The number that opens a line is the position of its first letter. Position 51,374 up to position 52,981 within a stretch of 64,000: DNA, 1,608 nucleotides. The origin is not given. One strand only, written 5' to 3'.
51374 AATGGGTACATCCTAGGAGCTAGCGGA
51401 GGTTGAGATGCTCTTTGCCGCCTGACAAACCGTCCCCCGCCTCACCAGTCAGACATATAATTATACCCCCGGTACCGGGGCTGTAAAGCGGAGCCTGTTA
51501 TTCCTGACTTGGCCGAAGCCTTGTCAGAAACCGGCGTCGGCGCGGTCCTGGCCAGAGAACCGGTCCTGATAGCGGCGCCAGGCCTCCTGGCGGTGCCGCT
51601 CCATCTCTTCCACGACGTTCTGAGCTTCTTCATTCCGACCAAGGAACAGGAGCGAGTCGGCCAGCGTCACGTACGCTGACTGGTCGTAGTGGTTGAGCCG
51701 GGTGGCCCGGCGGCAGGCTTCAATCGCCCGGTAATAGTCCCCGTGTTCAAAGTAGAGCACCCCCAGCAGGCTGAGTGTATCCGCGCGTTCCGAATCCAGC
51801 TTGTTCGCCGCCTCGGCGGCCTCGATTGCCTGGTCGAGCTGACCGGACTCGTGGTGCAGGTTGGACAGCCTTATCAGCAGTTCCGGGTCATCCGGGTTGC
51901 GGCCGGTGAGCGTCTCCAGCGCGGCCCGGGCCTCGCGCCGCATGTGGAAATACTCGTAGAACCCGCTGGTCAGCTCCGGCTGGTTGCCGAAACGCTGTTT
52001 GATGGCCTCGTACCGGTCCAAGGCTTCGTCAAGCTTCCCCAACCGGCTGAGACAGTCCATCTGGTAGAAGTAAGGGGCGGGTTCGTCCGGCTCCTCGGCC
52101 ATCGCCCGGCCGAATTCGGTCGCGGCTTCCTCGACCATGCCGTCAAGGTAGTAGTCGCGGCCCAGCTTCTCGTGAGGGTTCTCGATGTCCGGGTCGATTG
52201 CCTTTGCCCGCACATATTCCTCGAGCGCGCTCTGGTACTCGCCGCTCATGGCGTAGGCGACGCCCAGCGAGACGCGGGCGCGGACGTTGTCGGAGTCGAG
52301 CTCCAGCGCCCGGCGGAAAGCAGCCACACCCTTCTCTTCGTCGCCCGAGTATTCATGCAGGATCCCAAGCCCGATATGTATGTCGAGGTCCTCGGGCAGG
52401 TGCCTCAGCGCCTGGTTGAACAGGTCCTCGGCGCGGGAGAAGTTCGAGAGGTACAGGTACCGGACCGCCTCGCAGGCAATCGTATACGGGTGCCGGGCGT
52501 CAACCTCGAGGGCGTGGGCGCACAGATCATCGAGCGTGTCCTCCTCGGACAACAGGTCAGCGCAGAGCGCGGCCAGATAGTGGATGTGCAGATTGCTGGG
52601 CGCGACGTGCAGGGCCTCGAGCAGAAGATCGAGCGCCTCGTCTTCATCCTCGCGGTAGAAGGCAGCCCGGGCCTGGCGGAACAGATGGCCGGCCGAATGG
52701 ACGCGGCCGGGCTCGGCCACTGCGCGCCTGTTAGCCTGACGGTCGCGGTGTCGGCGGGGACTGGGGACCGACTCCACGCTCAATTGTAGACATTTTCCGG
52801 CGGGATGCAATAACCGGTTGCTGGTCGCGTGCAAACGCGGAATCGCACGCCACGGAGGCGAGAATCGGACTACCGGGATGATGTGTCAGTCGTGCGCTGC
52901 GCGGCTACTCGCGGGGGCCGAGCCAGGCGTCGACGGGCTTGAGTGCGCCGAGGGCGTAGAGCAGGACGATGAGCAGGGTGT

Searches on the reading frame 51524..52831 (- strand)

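Call 34: search_protein_families(library=pfam, proteins=[window:51524-52831:-], max_evalue=0.001)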
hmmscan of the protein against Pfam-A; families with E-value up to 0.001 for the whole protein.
window:51524-52831:- (435 aa): 21 families
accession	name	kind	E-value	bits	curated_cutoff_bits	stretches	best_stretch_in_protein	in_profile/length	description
PF07719.23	TPR_2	-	1.8e-35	118.5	27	2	350-380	1-31/34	Tetratricopeptide repeat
PF14559.12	TPR_19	-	1.7e-29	102.4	25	4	300-348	9-57/68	Tetratricopeptide repeat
PF13432.12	TPR_16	-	2.2e-28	98.7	32.7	3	155-215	3-63/65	Tetratricopeptide repeat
PF00515.34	TPR_1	-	1.6e-25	88.3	27.8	1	350-381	1-32/34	Tetratricopeptide repeat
PF13428.12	TPR_14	-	1.4e-22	78.3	23.5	0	355-392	6-43/44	Tetratricopeptide repeat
PF13414.12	TPR_11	-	3.9e-21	74.9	26.8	2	324-364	2-42/42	TPR repeat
PF13181.12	TPR_8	-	4.7e-20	70.4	25.7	0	317-347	2-32/34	Tetratricopeptide repeat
PF13431.12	TPR_17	-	5.6e-20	70.3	24.4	0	171-204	1-34/34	Tetratricopeptide repeat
PF12895.13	ANAPC3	-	6.9e-15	55.5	27.2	1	330-409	3-81/82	Anaphase-promoting complex, cyclosome, subunit 3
PF13424.12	TPR_12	-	1.2e-14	54.7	30.1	1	151-213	5-75/77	Tetratricopeptide repeat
PF23914.1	TPR_CcmH_CycH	-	2.1e-12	47.6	42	0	128-206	63-144/158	Cytochrome c-type biogenesis protein H TPR domain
PF13174.12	TPR_6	-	3.8e-10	40.2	26.3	0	254-282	3-31/33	Tetratricopeptide repeat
PF14561.12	TPR_20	-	1.1e-07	32.5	25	0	167-208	6-47/90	Tetratricopeptide repeat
PF17874.7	TPR_MalT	-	6.8e-06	26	45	0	319-346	125-152/336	MalT-like TPR region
PF12569.14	NatA_aux_su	-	6.9e-05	22.4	33.3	0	116-180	193-257/515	N-terminal acetyltransferase A, auxiliary subunit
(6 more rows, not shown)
